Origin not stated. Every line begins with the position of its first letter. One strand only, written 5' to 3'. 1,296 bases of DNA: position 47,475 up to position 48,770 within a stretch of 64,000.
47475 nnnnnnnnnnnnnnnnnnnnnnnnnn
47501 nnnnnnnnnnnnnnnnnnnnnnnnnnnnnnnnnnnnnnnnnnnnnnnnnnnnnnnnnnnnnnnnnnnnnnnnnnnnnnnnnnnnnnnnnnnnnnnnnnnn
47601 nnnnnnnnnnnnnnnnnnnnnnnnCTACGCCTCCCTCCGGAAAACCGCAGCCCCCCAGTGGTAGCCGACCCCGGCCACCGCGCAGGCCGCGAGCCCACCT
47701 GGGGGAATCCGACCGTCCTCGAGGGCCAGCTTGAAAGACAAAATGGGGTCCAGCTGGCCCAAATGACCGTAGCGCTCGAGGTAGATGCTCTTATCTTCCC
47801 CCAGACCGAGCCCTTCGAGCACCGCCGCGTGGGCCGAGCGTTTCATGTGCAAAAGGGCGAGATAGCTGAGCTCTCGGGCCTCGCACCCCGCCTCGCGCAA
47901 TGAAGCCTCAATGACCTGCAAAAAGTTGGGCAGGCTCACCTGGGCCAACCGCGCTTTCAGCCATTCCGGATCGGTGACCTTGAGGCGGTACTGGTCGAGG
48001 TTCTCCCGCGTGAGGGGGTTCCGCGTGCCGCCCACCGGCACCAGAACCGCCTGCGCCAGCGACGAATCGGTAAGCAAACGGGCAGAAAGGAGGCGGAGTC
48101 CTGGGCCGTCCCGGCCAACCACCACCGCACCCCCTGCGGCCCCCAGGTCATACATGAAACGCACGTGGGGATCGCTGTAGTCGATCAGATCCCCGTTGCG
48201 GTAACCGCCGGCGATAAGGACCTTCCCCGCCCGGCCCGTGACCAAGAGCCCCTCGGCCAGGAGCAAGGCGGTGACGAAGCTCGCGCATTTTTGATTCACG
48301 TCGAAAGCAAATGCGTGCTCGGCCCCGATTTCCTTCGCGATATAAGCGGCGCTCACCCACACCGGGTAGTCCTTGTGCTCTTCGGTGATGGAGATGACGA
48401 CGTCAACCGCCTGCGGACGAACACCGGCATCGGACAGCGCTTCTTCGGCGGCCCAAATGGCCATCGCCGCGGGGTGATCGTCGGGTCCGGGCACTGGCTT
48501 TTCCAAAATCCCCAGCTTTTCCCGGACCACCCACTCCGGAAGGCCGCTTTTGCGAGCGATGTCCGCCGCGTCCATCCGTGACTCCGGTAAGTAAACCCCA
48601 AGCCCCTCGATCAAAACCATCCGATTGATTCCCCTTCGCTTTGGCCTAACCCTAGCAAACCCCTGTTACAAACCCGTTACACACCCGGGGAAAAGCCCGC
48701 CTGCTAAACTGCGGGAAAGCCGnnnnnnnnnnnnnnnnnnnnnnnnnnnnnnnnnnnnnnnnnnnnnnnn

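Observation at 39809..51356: Uncharacterised 10-gene operon (KASIII-like condensing enzyme, acyl-CoA ligase, two alpha/beta-hydrolases, MaoC hydratase, Liv-type ABC importer) under a divergent STAND/SARP regulator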

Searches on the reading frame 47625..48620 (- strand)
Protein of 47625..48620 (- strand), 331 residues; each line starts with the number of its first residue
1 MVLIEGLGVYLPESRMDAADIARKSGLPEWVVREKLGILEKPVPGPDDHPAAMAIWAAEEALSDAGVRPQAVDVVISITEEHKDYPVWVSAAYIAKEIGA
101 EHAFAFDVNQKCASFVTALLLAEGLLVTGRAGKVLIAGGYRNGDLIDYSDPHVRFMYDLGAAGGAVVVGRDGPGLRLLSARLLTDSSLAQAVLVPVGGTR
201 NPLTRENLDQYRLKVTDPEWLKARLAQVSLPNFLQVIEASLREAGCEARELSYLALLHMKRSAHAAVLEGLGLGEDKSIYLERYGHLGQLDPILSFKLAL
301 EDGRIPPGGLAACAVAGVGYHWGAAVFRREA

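Call 4: search_protein_families(library=pfam, proteins=[window:47625-48620:-])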
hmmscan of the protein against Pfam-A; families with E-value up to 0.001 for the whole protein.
window:47625-48620:- (331 aa): 3 families
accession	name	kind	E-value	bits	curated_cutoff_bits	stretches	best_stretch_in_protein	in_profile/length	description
PF08545.16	ACP_syn_III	-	1.8e-15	57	24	1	106-185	1-79/80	3-Oxoacyl-[acyl-carrier-protein (ACP)] synthase III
PF08541.16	ACP_syn_III_C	-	6.4e-14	52.3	26.6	1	241-328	1-89/90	3-Oxoacyl-[acyl-carrier-protein (ACP)] synthase III C terminal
PF00108.29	Thiolase_N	-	0.00012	22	26.4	1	55-139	28-111/260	Thiolase, N-terminal domain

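Call 5: search_protein_families(library=ncbifam, proteins=[window:47625-48620:-])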
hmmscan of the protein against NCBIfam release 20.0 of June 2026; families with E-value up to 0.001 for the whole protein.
window:47625-48620:- (331 aa): 14 families
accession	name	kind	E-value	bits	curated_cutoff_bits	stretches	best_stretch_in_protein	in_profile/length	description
NF005308.0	PRK06840.1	equivalog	3.1e-136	453.8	315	1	2-329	5-335/339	3-oxoacyl-ACP synthase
NF006829.0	PRK09352.1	subfamily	1.7e-33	116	249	1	4-328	7-320/322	beta-ketoacyl-ACP synthase 3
TIGR00747.1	fabH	subfamily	1.9e-29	102.7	292.1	1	4-328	5-321/322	beta-ketoacyl-ACP synthase III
NF004623.0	PRK05963.1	equivalog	6e-21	75.1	437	1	4-328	8-327/328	beta-ketoacyl-ACP synthase III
NF005541.0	PRK07204.1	equivalog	1.2e-20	74.2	402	1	2-206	5-207/329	beta-ketoacyl-ACP synthase III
NF003274.0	PRK04262.1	equivalog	4.7e-19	68.6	244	1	2-171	3-167/347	hydroxymethylglutaryl-CoA synthase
TIGR00748.1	HMG_CoA_syn_Arc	equivalog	3.1e-13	49.7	353.35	1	2-170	2-165/345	hydroxymethylglutaryl-CoA synthase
NF005703.0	PRK07515.1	equivalog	6.4e-12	45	304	1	21-328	58-371/373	beta-ketoacyl-ACP synthase III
NF006720.0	PRK09258.1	equivalog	3.2e-07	30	285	1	19-138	30-149/338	3-oxoacyl-ACP synthase III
NF004715.0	PRK06059.1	equivalog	7.2e-07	28.5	424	1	53-138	26-111/399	lipid-transfer protein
NF009519.0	PRK12880.1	equivalog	4.6e-05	22.9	436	1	60-140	70-149/353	beta-ketoacyl-ACP synthase III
NF006552.0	PRK09051.1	subfamily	0.0002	20.7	565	1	49-159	27-137/395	beta-ketothiolase BktB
NF006102.0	PRK08256.1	subfamily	0.00053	19.2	436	1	43-138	17-108/394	lipid-transfer protein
TIGR01835.1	HMG-CoA-S_prok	equivalog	0.0008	18.3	360.35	1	4-137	3-134/382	hydroxymethylglutaryl-CoA synthase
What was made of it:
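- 47625..48620 (-): KASIII-fold enzyme of the uncharacterised PRK06840 family, 331 aa. Key residues are Cys112, His258, Lys260, His286, Asp291 and Glu81. NF005308 scores 453.8 bits against a cutoff of 315, while the FabH models fall below their cutoffs (call 5).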

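Call 6: search_solved_structures(query=window:47625-48620:-, max_evalue=0.00001, show_alignments=2)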
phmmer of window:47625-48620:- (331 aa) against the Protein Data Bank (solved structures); distinct sequences matched with E-value up to 0.00001: 61 (the best 60 are shown).
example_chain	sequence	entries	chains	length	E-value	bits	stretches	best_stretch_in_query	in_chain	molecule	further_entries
2ebd_A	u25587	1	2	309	1.5e-24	90.1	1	4-328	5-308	3-oxoacyl-[acyl-carrier-protein] synthase 3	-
4ylt_A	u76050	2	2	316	4e-22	82.2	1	4-328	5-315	3-oxoacyl-[acyl-carrier-protein] synthase 3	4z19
1hn9_A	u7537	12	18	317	6.1e-22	81.6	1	4-328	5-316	BETA-KETOACYL-ACYL CARRIER PROTEIN SYNTHASE III | 3-oxoacyl-[acyl-carrier-protein] synthase III | 3-oxoacyl-[acyl-carrier-protein] synthase 3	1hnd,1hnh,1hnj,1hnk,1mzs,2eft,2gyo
6x7r_A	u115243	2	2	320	6.3e-22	81.5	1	4-328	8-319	3-oxoacyl-[acyl-carrier-protein] synthase 3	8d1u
9ka2_A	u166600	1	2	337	7.6e-22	81.2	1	4-328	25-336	Beta-ketoacyl-[acyl-carrier-protein] synthase III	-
3il9_A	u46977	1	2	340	7.9e-22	81.2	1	4-328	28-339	3-oxoacyl-[acyl-carrier-protein] synthase 3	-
1ebl_A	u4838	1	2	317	1e-21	80.8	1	4-328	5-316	BETA-KETOACYL-ACP SYNTHASE III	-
9ka5_A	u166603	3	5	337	3.6e-20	75.7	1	4-328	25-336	Beta-ketoacyl-[acyl-carrier-protein] synthase III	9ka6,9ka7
4dfe_A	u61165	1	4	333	4.7e-19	72.1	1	5-328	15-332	3-oxoacyl-[acyl-carrier-protein] synthase 3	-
4nhd_A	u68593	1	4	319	1.7e-18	70.2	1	4-327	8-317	3-oxoacyl-[acyl-carrier-protein] synthase 3 protein 1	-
4ryb_A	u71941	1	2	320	2.9e-18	69.5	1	4-327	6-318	3-oxoacyl-[acyl-carrier-protein] synthase 3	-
1ub7_A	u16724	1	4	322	4.8e-18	68.8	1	5-327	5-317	3-oxoacyl-[acyl-carrier protein] synthase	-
3il3_A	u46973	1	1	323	5.8e-18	68.5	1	7-328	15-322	3-oxoacyl-[acyl-carrier-protein] synthase 3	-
6a9n_A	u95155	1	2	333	2e-17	66.7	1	26-175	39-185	3-oxoacyl-[acyl-carrier-protein] synthase 3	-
1mzj_A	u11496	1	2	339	2.4e-17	66.4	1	5-175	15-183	Beta-ketoacylsynthase III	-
3h76_A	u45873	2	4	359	7.6e-16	61.5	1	3-329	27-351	PQS biosynthetic enzyme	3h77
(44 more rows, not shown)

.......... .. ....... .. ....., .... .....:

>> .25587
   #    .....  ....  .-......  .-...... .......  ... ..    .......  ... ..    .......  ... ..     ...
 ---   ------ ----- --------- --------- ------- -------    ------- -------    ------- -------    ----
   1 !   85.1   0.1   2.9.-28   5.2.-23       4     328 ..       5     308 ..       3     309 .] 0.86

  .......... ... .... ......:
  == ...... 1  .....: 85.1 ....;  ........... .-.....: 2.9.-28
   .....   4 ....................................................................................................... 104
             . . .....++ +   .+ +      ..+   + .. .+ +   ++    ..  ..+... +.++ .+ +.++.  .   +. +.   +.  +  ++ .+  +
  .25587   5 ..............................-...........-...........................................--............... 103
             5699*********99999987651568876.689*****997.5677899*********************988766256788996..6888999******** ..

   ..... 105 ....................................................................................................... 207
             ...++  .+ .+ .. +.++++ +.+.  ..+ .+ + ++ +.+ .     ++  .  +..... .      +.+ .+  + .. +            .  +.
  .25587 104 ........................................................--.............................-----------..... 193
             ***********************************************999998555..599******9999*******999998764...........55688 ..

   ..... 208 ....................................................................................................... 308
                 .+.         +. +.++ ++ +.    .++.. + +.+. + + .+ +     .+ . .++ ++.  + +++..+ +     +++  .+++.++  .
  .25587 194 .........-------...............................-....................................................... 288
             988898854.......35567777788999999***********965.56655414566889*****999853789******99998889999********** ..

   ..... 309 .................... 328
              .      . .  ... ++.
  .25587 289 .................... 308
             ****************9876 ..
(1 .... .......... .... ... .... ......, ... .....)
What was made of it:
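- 47625..48620 (-): Alignment to FabH is in call 6.
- On PqsD: 61.5 bits to 3h76 (call 6).
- Closest known: FabH. Same: The nucleophilic Cys and the first His are in the same positions (call 6).
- KASIII-fold O-acyltransferases are known (PDB CerJ and DpsC appear among the matches in call 6). CerJ and DpsC are more distant matches than FabH (call 6).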

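Call 8: find_homologous_proteins(query=window:47625-48620:-, max_evalue=1e-20)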
Query window:47625-48620:- (331 aa): 867 proteins with E <= 1e-20 among 8000 candidates; the best 120 are listed.
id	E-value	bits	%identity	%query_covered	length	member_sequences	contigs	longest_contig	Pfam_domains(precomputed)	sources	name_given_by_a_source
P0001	3.0e-205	699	100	95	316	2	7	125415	PF08545.17,PF08541.17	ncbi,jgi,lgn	-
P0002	3.6e-202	689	94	100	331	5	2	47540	PF08545.17,PF00108.30,PF08541.17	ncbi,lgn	-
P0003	4.1e-144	498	70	98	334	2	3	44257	PF08545.17,PF00108.30,PF08541.17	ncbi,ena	-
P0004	6.9e-135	468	66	100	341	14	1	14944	PF08545.17,PF08541.17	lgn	-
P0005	8.2e-135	467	65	100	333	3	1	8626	PF08545.17,PF08541.17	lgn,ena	-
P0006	1.2e-134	467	66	100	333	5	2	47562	PF08545.17,PF08541.17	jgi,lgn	-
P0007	1.8e-134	466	65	100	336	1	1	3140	PF08545.17,PF08541.17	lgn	-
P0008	2.6e-134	466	66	100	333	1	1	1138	PF08545.17,PF08541.17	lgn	-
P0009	1.1e-133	464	65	100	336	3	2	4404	PF08545.17,PF08541.17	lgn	-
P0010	1.3e-133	463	65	100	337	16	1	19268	PF08545.17,PF08541.17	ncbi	-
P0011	4.0e-132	459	64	100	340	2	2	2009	PF08545.17,PF08541.17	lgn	-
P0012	4.1e-132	459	65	100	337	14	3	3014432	PF08545.17,PF08541.17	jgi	jgi:3-oxoacyl-[acyl-carrier-protein] synthase-3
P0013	4.4e-132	458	66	100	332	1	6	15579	PF08545.17,PF08541.17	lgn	-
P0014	6.5e-132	458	63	100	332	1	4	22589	PF08545.17,PF08541.17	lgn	-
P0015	6.7e-132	458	65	100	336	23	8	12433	PF08545.17,PF08541.17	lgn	-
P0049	2.4e-124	433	64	95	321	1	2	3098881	PF08545.17,PF08541.17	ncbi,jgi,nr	ncbi:hypothetical protein K649_14205 [Meiothermus ruber DSM 1279]|jgi:3-oxoacyl-[acyl-carrier-protei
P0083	2.8e-114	400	57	99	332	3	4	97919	PF08545.17,PF08541.17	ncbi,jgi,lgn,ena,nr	ncbi:MAG: 3-oxoacyl-ACP synthase [Nevskia sp.]|nr:3-oxoacyl-ACP synthase [Nevskia sp.]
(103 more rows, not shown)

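Call 11: find_related_loci(query=A1, collection=genome_contigs, flank=10000)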
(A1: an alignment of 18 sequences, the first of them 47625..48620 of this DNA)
Query A1 (331 aa) in genome_contigs; peptide patterns used: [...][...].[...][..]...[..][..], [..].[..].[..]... (x = any residue, [..] = any of these).
221 stretches matched a pattern; 177 encode a relative of the query (tblastn E <= 1e-3); the best 80 are kept; 80 distinct loci.
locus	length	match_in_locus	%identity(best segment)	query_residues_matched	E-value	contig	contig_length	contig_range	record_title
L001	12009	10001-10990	94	1-330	0e+0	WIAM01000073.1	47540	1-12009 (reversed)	MAG: Thermaceae bacterium isolate S21_6_esom k251_1951, whole genome shotgun sequence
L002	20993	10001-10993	67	1-330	7e-143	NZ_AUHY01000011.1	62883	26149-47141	Meiothermus rufus DSM 22234 G552DRAFT_scaffold00010.10_C, whole genome shotgun sequence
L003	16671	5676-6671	67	1-331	9e-141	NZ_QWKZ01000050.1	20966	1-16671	Meiothermus luteus strain KCTC 52599 contig_50, whole genome shotgun sequence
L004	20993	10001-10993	67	1-330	2e-137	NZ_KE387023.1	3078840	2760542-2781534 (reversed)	Calidithermus chliarophilus DSM 9957 MeichDRAFT_MCF.3, whole genome shotgun sequence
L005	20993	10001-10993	64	1-330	2e-136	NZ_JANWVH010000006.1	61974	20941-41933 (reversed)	MAG: Meiothermus sp. isolate SKYG110 NODE_6_length_61974_cov_4.995121, whole genome shotgun sequence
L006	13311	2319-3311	66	1-330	4e-136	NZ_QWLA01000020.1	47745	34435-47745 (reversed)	Calidithermus roseus strain NBRC 110900 contig_20, whole genome shotgun sequence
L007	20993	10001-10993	65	1-330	2e-134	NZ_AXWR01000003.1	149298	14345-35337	Meiothermus taiwanensis DSM 14542 H572DRAFT_scaffold00003.3_C, whole genome shotgun sequence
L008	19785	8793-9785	64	1-330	1e-134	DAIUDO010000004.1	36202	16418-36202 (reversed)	MAG TPA_asm: Meiothermus sp. isolate CTOTU21524 NODE_729_length_36202_cov_14.342712, whole genome shotgun sequence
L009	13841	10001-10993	63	1-330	4e-133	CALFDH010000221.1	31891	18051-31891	MAG: uncultured Meiothermus sp. isolate R1_Bin_Bin_181_1 genome assembly, contig: c_000000082118, whole genome shotgun s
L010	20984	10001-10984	65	4-330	3e-133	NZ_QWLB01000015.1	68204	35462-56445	Meiothermus granaticius NBRC 107808 strain AF-68 contig_15, whole genome shotgun sequence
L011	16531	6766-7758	63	1-330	7e-133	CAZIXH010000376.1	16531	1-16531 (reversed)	MAG TPA_asm: uncultured bacterium isolate binchicken_co23_221 genome assembly, contig: k141_693024, whole genome shotgun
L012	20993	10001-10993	66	1-330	1e-132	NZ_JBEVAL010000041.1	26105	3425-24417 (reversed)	MAG: Meiothermus cerbereus isolate TW003M Tamdykul_water_contig_114, whole genome shotgun sequence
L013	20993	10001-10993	63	1-330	5e-132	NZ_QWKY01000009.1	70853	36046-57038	Meiothermus hypogaeus strain DSM 23238 contig_9, whole genome shotgun sequence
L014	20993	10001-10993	64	1-330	1e-131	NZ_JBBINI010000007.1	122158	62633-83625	MAG: Meiothermus sp. isolate BQF170218_bin_252 NODE_116_length_122158_cov_10.0099, whole genome shotgun sequence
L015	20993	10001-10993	64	1-330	1e-131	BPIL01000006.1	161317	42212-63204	MAG: Meiothermus sp. KatS3mg071 DNA, contig_6649, whole genome shotgun sequence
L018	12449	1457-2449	63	1-330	1e-127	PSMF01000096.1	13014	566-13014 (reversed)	MAG: Meiothermus sp. isolate ERB_30_1 NODE_1370_length_13014_cov_5.025619, whole genome shotgun sequence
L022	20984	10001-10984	63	4-330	5e-121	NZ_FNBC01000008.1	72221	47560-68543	Thermus arciformis strain CGMCC 1.6992, whole genome shotgun sequence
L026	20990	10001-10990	59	2-330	2e-115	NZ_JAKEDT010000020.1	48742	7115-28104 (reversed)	Thermus caliditerrae strain YIM 77925 Scaffold20, whole genome shotgun sequence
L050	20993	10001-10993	52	2-331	1e-108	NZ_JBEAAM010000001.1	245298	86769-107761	Fontimonas sp. SYSU GA230001 NODE_1_length_245298_cov_177.902793, whole genome shotgun sequence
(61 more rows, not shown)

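Call 14: find_encoding_contigs(protein=P0083, flank=10000, max_places=3)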
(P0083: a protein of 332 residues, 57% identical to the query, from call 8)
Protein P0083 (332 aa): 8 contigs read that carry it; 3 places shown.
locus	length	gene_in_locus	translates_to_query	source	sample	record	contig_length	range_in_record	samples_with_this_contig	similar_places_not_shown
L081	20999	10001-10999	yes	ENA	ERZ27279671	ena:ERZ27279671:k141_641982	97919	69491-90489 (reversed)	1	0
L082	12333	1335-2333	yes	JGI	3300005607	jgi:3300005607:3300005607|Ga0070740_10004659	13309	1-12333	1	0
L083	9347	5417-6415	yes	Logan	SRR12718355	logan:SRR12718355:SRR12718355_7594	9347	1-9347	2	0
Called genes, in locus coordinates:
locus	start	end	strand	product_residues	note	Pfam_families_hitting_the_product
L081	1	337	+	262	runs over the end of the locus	-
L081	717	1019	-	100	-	PF01402:RHH_1 (weak)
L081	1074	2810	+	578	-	PF01930:Cas_Cas4, PF12705:PDDEXK_1 (weak), PF01867:Cas_Cas1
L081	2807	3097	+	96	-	PF09827:CRISPR_Cas2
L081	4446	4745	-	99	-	-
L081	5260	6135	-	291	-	PF03446:NAD_binding_2, PF14833:NAD_binding_11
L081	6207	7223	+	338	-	PF01207:Dus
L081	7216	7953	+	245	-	-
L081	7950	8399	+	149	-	PF03061:4HBT, PF13622:4HBT_3 (weak)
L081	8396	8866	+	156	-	PF13622:4HBT_3, PF03061:4HBT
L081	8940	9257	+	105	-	PF02036:SCP2, PF14864:Alkyl_sulf_C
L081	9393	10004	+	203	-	PF00440:TetR_N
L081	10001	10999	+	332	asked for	PF08545:ACP_syn_III, PF08541:ACP_syn_III_C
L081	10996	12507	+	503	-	PF00501:AMP-binding, PF13193:AMP-binding_C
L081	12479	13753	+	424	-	PF13557:Phenol_MetA_deg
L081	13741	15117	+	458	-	PF01674:Lipase_2, PF13290:CHB_HEX_C_1, PF13287:Fn3_assoc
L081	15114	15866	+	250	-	PF00106:adh_short, PF01370:Epimerase (weak), PF08659:KR, PF13561:adh_short_C2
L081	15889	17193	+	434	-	PF00083:Sugar_tr, PF07690:MFS_1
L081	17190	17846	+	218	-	PF04445:SAM_MT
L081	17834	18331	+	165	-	PF00300:His_Phos_1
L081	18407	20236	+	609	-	PF00654:Voltage_CLC, PF00571:CBS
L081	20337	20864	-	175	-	PF25084:LbH_EIF2B (weak), PF00132:Hexapep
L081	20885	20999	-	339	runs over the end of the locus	PF01008:IF-2B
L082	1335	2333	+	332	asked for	PF08545:ACP_syn_III, PF08541:ACP_syn_III_C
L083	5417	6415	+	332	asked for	PF08545:ACP_syn_III, PF08541:ACP_syn_III_C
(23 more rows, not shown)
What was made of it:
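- Proteobacterial versions carry a 'Phenol_MetA_deg' outer-membrane channel and secreted esterases with carbohydrate-associated domains (call 14).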

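Call 26: search_dna_similar(query=window:47625-48620:-, collection=plasmids, mode=protein, max_evalue=1e-30, max_rows=25)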
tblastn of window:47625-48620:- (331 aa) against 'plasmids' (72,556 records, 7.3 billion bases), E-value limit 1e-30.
Records with a match: 12; places in all: 12; records where one place covers at least 80% of the query: 12.
Best place of each record, by identity: <60% 12.
By first word of the organism name: Halobaculum 8; Salarchaeum 1; Halomicrococcus 1; Bacillus 1; Brevibacillus 1.
By predicted mobility (MOB-suite, as given by PLSDB): non-mobilizable 12.
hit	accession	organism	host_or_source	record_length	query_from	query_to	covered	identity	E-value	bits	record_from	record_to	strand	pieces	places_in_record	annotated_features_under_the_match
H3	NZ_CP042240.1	Salarchaeum sp. JOR-1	Brine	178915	1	328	99%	38.5%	6e-48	179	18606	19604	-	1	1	3-oxoacyl-ACP synthase | branched-chain amino acid ABC transporter permease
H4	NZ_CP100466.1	Halomicrococcus gelatinilyticus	cell culture,sediment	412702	1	327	99%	38.4%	1e-46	176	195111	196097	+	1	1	3-oxoacyl-ACP synthase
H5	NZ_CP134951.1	Halobaculum sp. XH14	cell culture,sediment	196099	2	327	98%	37.5%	2e-47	178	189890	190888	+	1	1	3-oxoacyl-ACP synthase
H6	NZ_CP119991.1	Halobaculum marinum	cell culture,sediment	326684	2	327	98%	36.8%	5e-47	177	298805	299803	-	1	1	3-oxoacyl-ACP synthase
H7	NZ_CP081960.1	Halobaculum magnesiiphilum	cell culture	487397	1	328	99%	36.4%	2e-48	181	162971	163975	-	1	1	3-oxoacyl-ACP synthase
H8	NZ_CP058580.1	Halobaculum salinum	cell culture,saline soil sample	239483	2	327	98%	36.6%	6e-45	171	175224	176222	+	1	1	3-oxoacyl-ACP synthase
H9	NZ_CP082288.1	Halobaculum roseum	cell culture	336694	1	328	99%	36.3%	4e-48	180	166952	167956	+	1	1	3-oxoacyl-ACP synthase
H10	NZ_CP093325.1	Bacillus sp. N5-665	whole organism,peat soil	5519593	4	328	98%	36.6%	1e-55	202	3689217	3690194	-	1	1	none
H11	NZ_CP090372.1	Halobaculum sp. CBA1158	solar salt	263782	1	327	99%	35.9%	3e-45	172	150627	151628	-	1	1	3-oxoacyl-ACP synthase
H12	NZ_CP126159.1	Halobaculum halobium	cell culture,sediment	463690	2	327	98%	35.7%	1e-45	172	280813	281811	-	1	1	3-oxoacyl-ACP synthase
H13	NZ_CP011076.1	Brevibacillus laterosporus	Oryza sativa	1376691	4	327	98%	35.7%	7e-51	188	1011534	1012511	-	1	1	none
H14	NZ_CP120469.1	Halobaculum limi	cell culture,sediment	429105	1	328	99%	34.6%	9e-45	170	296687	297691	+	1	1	3-oxoacyl-ACP synthase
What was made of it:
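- The module occurs in haloarchaea without ACP (call 26).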
